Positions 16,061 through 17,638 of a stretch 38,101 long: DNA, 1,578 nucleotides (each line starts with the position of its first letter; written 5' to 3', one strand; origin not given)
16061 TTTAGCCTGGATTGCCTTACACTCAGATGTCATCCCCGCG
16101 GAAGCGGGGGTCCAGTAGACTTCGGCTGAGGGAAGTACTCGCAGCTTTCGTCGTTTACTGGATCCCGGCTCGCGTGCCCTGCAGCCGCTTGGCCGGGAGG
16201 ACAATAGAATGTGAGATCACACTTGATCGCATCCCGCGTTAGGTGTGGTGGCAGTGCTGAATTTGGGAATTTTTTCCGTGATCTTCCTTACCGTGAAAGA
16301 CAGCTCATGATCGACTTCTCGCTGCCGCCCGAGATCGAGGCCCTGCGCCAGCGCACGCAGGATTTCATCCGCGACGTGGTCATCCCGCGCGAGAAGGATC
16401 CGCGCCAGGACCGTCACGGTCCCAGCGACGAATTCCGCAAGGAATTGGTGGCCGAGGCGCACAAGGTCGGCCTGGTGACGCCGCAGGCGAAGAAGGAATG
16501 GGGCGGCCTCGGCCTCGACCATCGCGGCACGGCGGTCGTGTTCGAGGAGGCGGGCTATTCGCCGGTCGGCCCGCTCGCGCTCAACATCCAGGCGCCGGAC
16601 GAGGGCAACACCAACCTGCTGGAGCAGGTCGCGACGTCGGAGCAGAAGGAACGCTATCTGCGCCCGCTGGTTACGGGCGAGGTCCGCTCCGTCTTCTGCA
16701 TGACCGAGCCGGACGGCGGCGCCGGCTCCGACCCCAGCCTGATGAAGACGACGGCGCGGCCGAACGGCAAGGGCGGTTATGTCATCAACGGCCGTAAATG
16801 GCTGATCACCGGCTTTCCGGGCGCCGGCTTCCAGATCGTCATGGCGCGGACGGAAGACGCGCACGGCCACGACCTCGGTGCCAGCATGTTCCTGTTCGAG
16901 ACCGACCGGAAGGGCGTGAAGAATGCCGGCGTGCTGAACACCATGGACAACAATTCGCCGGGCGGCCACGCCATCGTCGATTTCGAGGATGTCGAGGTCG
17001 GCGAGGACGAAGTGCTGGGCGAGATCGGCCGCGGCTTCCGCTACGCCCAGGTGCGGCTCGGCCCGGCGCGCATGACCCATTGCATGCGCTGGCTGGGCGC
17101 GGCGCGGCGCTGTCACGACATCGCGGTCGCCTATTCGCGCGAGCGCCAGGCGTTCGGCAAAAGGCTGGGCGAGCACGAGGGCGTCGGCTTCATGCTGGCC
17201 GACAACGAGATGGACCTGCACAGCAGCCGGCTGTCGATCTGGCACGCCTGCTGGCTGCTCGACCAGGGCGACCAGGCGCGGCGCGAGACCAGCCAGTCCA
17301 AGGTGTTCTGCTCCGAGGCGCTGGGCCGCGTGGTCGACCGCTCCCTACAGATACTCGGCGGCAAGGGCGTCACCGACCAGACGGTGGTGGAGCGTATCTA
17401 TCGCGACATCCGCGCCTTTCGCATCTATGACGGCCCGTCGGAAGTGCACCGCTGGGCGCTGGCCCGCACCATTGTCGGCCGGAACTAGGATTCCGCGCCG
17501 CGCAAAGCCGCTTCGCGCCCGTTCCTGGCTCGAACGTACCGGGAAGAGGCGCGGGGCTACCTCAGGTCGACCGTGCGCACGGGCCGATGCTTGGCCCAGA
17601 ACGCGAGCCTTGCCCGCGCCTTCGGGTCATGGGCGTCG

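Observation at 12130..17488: Split ACAD10/11- (LvaA/LvaC/LvaD-) like 4-hydroxyacyl-CoA kinase / phospho-eliminating ACAD cluster with two embedded luciferase-like oxidoreductases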

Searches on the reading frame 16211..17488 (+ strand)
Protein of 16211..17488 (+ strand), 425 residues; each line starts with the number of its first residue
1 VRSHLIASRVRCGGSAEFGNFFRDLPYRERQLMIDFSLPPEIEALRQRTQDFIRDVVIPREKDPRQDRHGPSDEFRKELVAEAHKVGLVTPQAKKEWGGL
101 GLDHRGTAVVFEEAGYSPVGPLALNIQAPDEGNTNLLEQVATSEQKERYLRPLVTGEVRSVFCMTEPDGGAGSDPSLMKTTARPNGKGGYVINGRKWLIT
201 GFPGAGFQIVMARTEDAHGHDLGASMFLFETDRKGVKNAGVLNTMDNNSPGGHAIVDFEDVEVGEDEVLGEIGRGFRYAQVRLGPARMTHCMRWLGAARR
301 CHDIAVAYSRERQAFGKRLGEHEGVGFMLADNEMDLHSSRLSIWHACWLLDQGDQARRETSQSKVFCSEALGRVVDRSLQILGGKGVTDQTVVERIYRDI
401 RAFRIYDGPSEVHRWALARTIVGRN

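Call 3: search_protein_families(library=pfam, proteins=[window:16211-17488:+])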
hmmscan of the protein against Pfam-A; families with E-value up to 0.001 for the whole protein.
window:16211-17488:+ (425 aa): 4 families
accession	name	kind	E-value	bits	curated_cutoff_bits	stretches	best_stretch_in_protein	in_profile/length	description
PF00441.29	Acyl-CoA_dh_1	-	8.6e-43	146.5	22.4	1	273-421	1-149/150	Acyl-CoA dehydrogenase, C-terminal domain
PF02771.21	Acyl-CoA_dh_N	-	2.6e-16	60.5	22.9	1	40-157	2-113/113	Acyl-CoA dehydrogenase, N-terminal domain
PF08028.16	Acyl-CoA_dh_2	-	2.9e-16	60.4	22.7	1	289-407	2-130/134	Acyl-CoA dehydrogenase, C-terminal domain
PF02770.24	Acyl-CoA_dh_M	-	1.9e-15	57.2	33.3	1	162-239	2-76/97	Acyl-CoA dehydrogenase, middle domain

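Call 4: search_protein_families(library=ncbifam, proteins=[window:16211-17488:+])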
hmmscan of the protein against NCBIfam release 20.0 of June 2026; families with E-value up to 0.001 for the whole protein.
window:16211-17488:+ (425 aa): 21 families
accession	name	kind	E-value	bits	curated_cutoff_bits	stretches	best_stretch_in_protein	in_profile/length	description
NF042972.1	AcrlCoAredClosAcrC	equivalog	7.5e-55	186.1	640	1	35-422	2-377/378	acryloyl-CoA reductase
NF042439.1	SulpropCoADesulf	equivalog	2.5e-47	161.5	600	1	73-423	23-372/379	3-sulfinopropanoyl-CoA desulfinase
NF058590.1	AcCoDHFadEBacil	equivalog_domain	3.3e-47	161.3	600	1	40-422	23-411/586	acyl-CoA dehydrogenase FadE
NF053553.1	prodigi_MBC_PigA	equivalog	4.7e-46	157.6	500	1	35-421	2-379/381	prodigiosin MBC biosynthesis dehydrogenase PigA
NF043006.1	CyhCrbnylCoADH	equivalog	4.9e-46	157.4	650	1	73-422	34-376/380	cyclohexane-1-carbonyl-CoA dehydrogenase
NF045652.1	ProlPCPDhRedW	equivalog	6e-44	150.4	650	1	40-421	2-373/376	L-prolyl-[peptidyl-carrier protein] dehydrogenase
NF008997.0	PRK12341.1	equivalog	3e-41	141.7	537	1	35-422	2-377/382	acyl-CoA dehydrogenase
NF045552.1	GlutCoADH_Des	equivalog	1.5e-40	139.6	470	1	35-421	2-379/387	glutaryl-CoA dehydrogenase Acd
NF002885.1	PRK03354.1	equivalog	9.4e-40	136.8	540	1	75-421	38-373/378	crotonobetainyl-CoA dehydrogenase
TIGR03207.1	cyc_hxne_CoA_dh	equivalog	1.6e-38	132.4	575.35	1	40-419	3-369/372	cyclohexanecarboxyl-CoA dehydrogenase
NF052270.1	Staph_DH_FadE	equivalog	3.6e-21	75.4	600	1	142-424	122-396/400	acyl-CoA dehydrogenase FadE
TIGR03204.1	pimC_large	equivalog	6.9e-17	61.4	623.85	1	39-293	5-249/395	pimeloyl-CoA dehydrogenase large subunit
NF007000.1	PRK09463.1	subfamily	8.2e-14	50.9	600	1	93-389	92-400/726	acyl-CoA dehydrogenase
TIGR03203.1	pimD_small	equivalog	3.7e-13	49.3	652.7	1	87-400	50-355/378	pimeloyl-CoA dehydrogenase small subunit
NF037942.1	ac_ACP_DH_MbtN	equivalog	2.5e-12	46.2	700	1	148-417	95-360/376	mycobactin biosynthesis acyl-ACP dehydrogenase MbtN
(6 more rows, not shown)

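Call 8: search_solved_structures(query=window:16307-17485:+, max_evalue=1e-10, show_alignments=2)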
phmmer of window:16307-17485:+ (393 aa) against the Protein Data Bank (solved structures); distinct sequences matched with E-value up to 1e-10: 86 (the best 60 are shown).
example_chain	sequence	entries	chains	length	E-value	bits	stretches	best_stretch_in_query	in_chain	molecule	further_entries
4hr3_A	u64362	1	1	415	5.9e-56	193.3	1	63-388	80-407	Putative acyl-CoA dehydrogenase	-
8v3u_A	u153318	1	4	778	4.8e-54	187.1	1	68-387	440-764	Acyl-Coenzyme A dehydrogenase family, member 11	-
8v3v_A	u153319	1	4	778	2.4e-53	184.8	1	68-387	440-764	Acyl-Coenzyme A dehydrogenase family, member 11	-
2dvl_A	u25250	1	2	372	3.6e-52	180.9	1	22-389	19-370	Acyl-CoA dehydrogenase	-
2wbi_A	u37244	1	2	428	8.2e-52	179.7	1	68-387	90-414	ACYL-COA DEHYDROGENASE FAMILY MEMBER 11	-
6fah_C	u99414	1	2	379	1.1e-51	179.2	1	35-386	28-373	Caffeyl-CoA reductase-Etf complex subunit CarC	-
1ukw_A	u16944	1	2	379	2e-51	178.4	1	2-390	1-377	acyl-CoA dehydrogenase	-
4u83_A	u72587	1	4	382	4.3e-46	160.9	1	11-388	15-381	Acyl-CoA dehydrogenase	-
3mdd_A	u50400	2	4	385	7.4e-46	160.1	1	9-392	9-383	MEDIUM CHAIN ACYL-COA DEHYDROGENASE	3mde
1udy_A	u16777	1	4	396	7.9e-46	160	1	9-392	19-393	Acyl-CoA dehydrogenase, medium-chain specific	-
5idu_A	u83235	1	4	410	5.8e-45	157.2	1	63-389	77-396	Acyl-CoA dehydrogenase domain protein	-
4p13_A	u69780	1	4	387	6.5e-45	157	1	18-389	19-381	Medium-chain specific acyl-CoA dehydrogenase, mitochondrial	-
1ws9_A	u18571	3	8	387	1.4e-44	155.9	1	20-389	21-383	acyl-CoA dehydrogenase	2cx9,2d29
1ege_A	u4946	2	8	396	1.8e-44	155.5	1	17-389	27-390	MEDIUM CHAIN ACYL-COA DEHYDROGENASE | Acyl-CoA dehydrogenase, medium-chain specific, mitochondrial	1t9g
2a1t_A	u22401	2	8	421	2.3e-44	155.2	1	17-389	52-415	Acyl-CoA dehydrogenase, medium-chain specific, mitochondrial precursor | Medium-chain specific acyl-CoA dehydrogenase, mitochondrial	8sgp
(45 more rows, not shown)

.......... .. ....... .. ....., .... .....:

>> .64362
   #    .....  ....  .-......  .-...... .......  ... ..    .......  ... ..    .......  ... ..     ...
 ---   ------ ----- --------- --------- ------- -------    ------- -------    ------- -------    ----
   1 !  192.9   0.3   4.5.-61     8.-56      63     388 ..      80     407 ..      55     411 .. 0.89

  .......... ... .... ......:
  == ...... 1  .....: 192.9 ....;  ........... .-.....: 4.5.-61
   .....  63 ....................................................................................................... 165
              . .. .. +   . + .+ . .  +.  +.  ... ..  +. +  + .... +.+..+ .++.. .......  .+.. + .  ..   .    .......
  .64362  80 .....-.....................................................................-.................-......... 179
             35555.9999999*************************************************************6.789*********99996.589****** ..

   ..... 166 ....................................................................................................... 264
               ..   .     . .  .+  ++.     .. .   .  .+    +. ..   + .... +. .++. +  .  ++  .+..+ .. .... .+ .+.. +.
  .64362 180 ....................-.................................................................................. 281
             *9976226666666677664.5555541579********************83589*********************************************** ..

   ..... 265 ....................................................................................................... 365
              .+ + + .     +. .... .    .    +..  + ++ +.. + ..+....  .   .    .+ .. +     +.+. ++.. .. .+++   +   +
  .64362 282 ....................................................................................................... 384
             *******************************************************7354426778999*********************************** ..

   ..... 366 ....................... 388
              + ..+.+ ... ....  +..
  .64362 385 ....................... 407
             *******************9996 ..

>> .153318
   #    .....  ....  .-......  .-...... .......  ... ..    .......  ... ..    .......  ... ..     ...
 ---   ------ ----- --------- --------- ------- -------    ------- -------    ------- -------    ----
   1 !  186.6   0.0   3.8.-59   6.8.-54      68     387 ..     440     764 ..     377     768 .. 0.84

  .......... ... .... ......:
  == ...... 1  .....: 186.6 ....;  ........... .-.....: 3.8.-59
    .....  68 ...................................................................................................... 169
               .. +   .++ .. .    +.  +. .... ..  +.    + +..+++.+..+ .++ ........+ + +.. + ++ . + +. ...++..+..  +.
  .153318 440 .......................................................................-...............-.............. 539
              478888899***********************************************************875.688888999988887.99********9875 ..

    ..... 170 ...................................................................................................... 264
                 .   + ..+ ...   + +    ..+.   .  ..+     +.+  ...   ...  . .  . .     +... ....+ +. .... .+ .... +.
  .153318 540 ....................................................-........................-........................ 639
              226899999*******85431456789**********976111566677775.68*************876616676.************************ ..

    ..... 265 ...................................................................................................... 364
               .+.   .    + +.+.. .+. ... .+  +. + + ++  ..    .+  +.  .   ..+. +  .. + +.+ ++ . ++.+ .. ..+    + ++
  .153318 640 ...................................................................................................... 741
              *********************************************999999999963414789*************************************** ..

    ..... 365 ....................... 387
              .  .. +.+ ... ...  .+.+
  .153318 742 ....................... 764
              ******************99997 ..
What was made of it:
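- On LvaC/ACAD10/ACAD11-type phosphate-eliminating ACAD: D375 in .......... aligns with the D of ACAD11 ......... and of 4hr3 (call 8).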

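Call 13: find_encoding_contigs(protein=window:16307-17485:+, flank=10000, max_places=6)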
Protein window:16307-17485:+ (393 aa): no gene with exactly this product is on record in the collection.
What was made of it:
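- Tried and rejected: Exact look-up of the window ACAD found no contig on record (call 13).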

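Call 14: find_homologous_proteins(query=window:16307-17485:+, max_evalue=1e-30)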
Query window:16307-17485:+ (393 aa): 8000 proteins with E <= 1e-30 among 8000 candidates; the best 120 are listed.
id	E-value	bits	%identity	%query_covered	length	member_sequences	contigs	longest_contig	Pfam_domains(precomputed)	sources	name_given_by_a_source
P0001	4.9e-268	907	100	100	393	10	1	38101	PF02770.25,PF00441.30,PF08028.17,PF02771.22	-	-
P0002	8.0e-222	754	83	100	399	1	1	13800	PF02770.25,PF00441.30,PF08028.17,PF02771.22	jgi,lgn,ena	-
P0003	1.6e-218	744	81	99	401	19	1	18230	PF02770.25,PF00441.30,PF08028.17,PF02771.22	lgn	-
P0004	2.8e-212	723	79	99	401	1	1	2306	PF02770.25,PF00441.30,PF08028.17,PF02771.22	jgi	jgi:acyl-CoA dehydrogenase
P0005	1.6e-209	714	79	100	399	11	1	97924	PF02770.25,PF00441.30,PF08028.17,PF02771.22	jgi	-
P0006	3.1e-208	710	77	100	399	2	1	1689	PF02770.25,PF00441.30,PF08028.17,PF02771.22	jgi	jgi:acyl-CoA dehydrogenase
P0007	7.1e-208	708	78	100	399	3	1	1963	PF02770.25,PF00441.30,PF08028.17,PF02771.22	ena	-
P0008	1.7e-207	707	78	100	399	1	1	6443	PF02770.25,PF00441.30,PF08028.17,PF02771.22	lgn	-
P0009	2.2e-207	707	78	100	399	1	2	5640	PF02770.25,PF00441.30,PF08028.17,PF02771.22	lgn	-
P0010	2.1e-193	661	79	92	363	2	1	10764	PF02770.25,PF00441.30,PF08028.17,PF02771.22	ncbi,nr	ncbi:MAG: acyl-CoA dehydrogenase, partial [Marmoricola sp.]|nr:acyl-CoA dehydrogenase [Marmoricola s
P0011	2.1e-190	651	72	99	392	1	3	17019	PF02770.25,PF00441.30,PF08028.17,PF02771.22,PF21343.3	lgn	-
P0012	8.6e-190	649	72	100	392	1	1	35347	PF02770.25,PF00441.30,PF08028.17,PF02771.22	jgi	jgi:acyl-CoA dehydrogenase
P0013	3.5e-189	647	70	100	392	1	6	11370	PF02770.25,PF00441.30,PF08028.17,PF02771.22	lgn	-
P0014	4.0e-189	647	72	100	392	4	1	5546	PF02770.25,PF00441.30,PF08028.17,PF02771.22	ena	-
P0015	5.1e-188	643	72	100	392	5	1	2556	PF02770.25,PF00441.30,PF08028.17,PF02771.22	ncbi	-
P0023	1.2e-185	635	71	100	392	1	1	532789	PF02770.25,PF00441.30,PF08028.17,PF02771.22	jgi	jgi:acyl-CoA dehydrogenase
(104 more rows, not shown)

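Call 15: find_encoding_contigs(protein=P0005, flank=8000, max_places=2)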
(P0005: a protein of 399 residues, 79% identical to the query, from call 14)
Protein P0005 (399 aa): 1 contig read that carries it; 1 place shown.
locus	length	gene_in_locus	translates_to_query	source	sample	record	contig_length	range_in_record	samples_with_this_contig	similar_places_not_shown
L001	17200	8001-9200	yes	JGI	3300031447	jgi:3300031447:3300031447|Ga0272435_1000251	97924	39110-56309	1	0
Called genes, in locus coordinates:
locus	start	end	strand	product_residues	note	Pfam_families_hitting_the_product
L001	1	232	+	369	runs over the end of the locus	-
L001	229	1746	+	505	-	PF00005:ABC_tran, PF13304:AAA_21 (faint), PF00005:ABC_tran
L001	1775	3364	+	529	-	PF00501:AMP-binding, PF13193:AMP-binding_C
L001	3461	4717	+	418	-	PF02770:Acyl-CoA_dh_M, PF00441:Acyl-CoA_dh_1, PF08028:Acyl-CoA_dh_2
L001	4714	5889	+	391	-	PF00108:Thiolase_N, PF02803:Thiolase_C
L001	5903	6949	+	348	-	PF01636:APH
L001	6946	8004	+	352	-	PF01636:APH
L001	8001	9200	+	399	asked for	PF02771:Acyl-CoA_dh_N, PF02770:Acyl-CoA_dh_M, PF00441:Acyl-CoA_dh_1, PF08028:Acyl-CoA_dh_2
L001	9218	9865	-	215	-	PF00440:TetR_N, PF08359:TetR_C_4 (weak), PF17932:TetR_C_24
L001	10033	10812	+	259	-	PF23441:SDR (weak), PF00106:adh_short, PF08659:KR (weak), PF13561:adh_short_C2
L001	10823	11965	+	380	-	PF02771:Acyl-CoA_dh_N, PF02770:Acyl-CoA_dh_M, PF00441:Acyl-CoA_dh_1, PF22924:ACOX_C_alpha1 (faint), PF08028:Acyl-CoA_dh_2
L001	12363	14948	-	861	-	PF08751:TrwC, PF01443:Viral_helicase1 (faint), PF13245:AAA_19, PF13604:AAA_30, PF18335:SH3_13 (weak)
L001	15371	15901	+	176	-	-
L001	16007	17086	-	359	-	PF13379:NMT1_2, PF09084:NMT1, PF16868:NMT1_3 (weak)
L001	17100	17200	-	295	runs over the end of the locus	PF00528:BPD_transp_1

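Call 16: find_encoding_contigs(protein=P0003, flank=8000, max_places=2)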
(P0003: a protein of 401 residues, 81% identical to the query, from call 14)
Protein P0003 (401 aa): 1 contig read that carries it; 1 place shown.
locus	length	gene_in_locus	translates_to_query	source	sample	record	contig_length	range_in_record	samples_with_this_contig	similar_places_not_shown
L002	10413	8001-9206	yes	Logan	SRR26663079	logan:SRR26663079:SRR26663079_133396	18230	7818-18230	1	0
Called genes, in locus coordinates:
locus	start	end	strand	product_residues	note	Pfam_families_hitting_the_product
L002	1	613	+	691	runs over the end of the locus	PF05378:Hydant_A_N, PF01968:Hydantoinase_A, PF19278:Hydant_A_C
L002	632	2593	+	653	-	PF02538:Hydantoinase_B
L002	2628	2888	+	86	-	-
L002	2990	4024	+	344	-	PF00296:Bac_luciferase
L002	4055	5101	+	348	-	PF08240:ADH_N, PF16912:Glu_dehyd_C (weak), PF00107:ADH_zinc_N, PF13602:ADH_zinc_N_2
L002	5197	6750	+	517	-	PF00501:AMP-binding, PF13193:AMP-binding_C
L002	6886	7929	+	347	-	PF01636:APH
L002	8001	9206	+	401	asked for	PF02771:Acyl-CoA_dh_N, PF02770:Acyl-CoA_dh_M, PF00441:Acyl-CoA_dh_1, PF08028:Acyl-CoA_dh_2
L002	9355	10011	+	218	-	PF00440:TetR_N, PF08359:TetR_C_4 (weak), PF17932:TetR_C_24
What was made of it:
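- L002 has hydantoinase A/B, an LLM, a Zn-ADH and a ligase upstream of a kinase-ACAD pair (call 16).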

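Call 17: find_encoding_contigs(protein=P0023, flank=8000, max_places=2)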
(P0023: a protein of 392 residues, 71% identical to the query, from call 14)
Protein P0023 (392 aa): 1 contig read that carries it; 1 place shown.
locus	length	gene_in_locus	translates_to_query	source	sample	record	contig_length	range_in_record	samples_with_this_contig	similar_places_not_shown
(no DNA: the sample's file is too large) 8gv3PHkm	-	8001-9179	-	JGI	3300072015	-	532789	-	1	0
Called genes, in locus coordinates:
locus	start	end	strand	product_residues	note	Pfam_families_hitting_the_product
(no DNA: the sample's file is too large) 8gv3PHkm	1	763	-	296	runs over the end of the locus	PF00072:Response_reg, PF00990:GGDEF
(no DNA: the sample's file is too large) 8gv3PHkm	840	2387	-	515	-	PF01235:Na_Ala_symp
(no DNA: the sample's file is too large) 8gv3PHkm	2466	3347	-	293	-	PF01135:PCMT, PF01209:Ubie_methyltran, PF02353:CMAS (weak), PF13489:Methyltransf_23, PF13847:Methyltransf_31, PF08241:Methyltransf_11, PF08242:Methyltransf_12, PF13649:Methyltransf_25, +4 more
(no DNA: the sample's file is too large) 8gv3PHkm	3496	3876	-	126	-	PF02041:Auxin_BP, PF07883:Cupin_2, PF02311:AraC_binding (faint)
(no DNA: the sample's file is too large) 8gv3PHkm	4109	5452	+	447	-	PF00989:PAS, PF08448:PAS_4, PF13426:PAS_9, PF00989:PAS, PF08448:PAS_4, PF13188:PAS_8, PF13426:PAS_9, PF00990:GGDEF, +2 more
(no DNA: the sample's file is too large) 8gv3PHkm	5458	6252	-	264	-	PF00378:ECH_1, PF16113:ECH_2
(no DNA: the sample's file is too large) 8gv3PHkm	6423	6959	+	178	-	PF07883:Cupin_2 (weak)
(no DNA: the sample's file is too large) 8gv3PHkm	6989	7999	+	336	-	PF01636:APH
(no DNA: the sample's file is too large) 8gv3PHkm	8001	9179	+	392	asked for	PF02771:Acyl-CoA_dh_N, PF02770:Acyl-CoA_dh_M, PF00441:Acyl-CoA_dh_1, PF08028:Acyl-CoA_dh_2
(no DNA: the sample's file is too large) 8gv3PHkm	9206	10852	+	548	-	PF00501:AMP-binding, PF13193:AMP-binding_C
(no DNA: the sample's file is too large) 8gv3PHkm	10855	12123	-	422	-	PF13520:AA_permease_2, PF00324:AA_permease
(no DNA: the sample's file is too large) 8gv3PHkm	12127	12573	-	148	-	PF00903:Glyoxalase, PF13669:Glyoxalase_4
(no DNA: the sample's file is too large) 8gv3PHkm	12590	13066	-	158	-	-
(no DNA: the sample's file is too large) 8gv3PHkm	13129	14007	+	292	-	PF00561:Abhydrolase_1, PF12697:Abhydrolase_6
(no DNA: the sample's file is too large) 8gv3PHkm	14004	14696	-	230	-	PF09490:CbtA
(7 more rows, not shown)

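Call 50: search_dna_similar(query=window:16307-17485:+, collection=plasmids, mode=protein, max_rows=25, max_evalue=1e-40)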
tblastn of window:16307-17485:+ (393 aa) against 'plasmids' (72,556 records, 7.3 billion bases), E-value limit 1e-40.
Records with a match: 507; places in all: 571; records where one place covers at least 80% of the query: 504.
Best place of each record, by identity: 60-80% 4; <60% 503.
By first word of the organism name: Rhizobium 109; Sinorhizobium 73; Pseudosulfitobacter 64; Rhodococcus 28; Sulfitobacter 20; Sphingobium 19; Deinococcus 15; Thermus 14; Streptomyces 9; Burkholderia 9; and 67 more.
By predicted mobility (MOB-suite, as given by PLSDB): non-mobilizable 340; mobilizable 101; conjugative 66.
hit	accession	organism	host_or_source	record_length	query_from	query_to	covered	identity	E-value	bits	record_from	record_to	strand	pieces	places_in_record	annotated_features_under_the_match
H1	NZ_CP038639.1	Cupriavidus oxalaticus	whole organism,sewage sludge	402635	2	390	99%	61.4%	7e-144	458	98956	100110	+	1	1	acyl-CoA dehydrogenase family protein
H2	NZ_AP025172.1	Cupriavidus sp. P-10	-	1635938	2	390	99%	61.4%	9e-143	455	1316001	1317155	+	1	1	none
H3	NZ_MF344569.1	Pseudomonas aeruginosa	-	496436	2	390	99%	60.2%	4e-143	456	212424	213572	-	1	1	acyl-CoA dehydrogenase family protein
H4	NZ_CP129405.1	Pseudomonas aeruginosa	Homo sapiens,Secretions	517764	2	390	99%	60.2%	4e-143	456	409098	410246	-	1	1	acyl-CoA dehydrogenase family protein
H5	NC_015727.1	Cupriavidus necator N-1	soil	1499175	2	389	99%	59.8%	7e-148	470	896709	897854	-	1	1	record has no annotation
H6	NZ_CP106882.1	Comamonas endophytica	Indosasa shibataeoides,cell culture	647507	2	390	99%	59.4%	2e-138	442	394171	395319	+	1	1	acyl-CoA dehydrogenase family protein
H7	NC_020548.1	Azoarcus sp. KH32C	-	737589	1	391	99%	59.1%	3e-143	457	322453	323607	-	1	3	acyl-CoA dehydrogenase family protein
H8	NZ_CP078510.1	Stutzerimonas stutzeri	mixed culture,marine sludge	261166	2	392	99%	58.8%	7e-141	450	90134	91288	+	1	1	acyl-CoA dehydrogenase family protein | histidine phosphatase family protein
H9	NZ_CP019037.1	Massilia putida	Soil,wolfram mine tailing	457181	2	390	99%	58.9%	4e-145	462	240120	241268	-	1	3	acyl-CoA dehydrogenase family protein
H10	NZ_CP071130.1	Caballeronia sp. M1242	Homo sapiens,ETA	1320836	2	390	99%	58.9%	7e-143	456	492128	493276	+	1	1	none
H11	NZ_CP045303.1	Azotobacter salinestris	cell culture,soil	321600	2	393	100%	57.9%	1e-138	443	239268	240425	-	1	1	acyl-CoA dehydrogenase family protein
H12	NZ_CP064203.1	Acinetobacter baumannii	Homo sapiens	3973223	4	392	99%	56.0%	5e-132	424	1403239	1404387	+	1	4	none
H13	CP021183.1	Rhizorhabdus wittichii DC-6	activated sludge of a wastewater ...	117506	1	390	99%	52.8%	9e-123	397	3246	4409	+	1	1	acyl-CoA dehydrogenase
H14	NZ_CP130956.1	Rhodococcus opacus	cell culture,Sod-podzolic soil ...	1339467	1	389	99%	52.8%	2e-115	377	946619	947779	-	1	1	none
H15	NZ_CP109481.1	Streptomyces sp. NBC_01450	-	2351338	2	387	98%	53.1%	4e-117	381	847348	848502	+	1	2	none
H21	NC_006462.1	Thermus thermophilus HB8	-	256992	2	382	97%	52.7%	3e-111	365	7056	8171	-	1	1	acyl-CoA dehydrogenase family protein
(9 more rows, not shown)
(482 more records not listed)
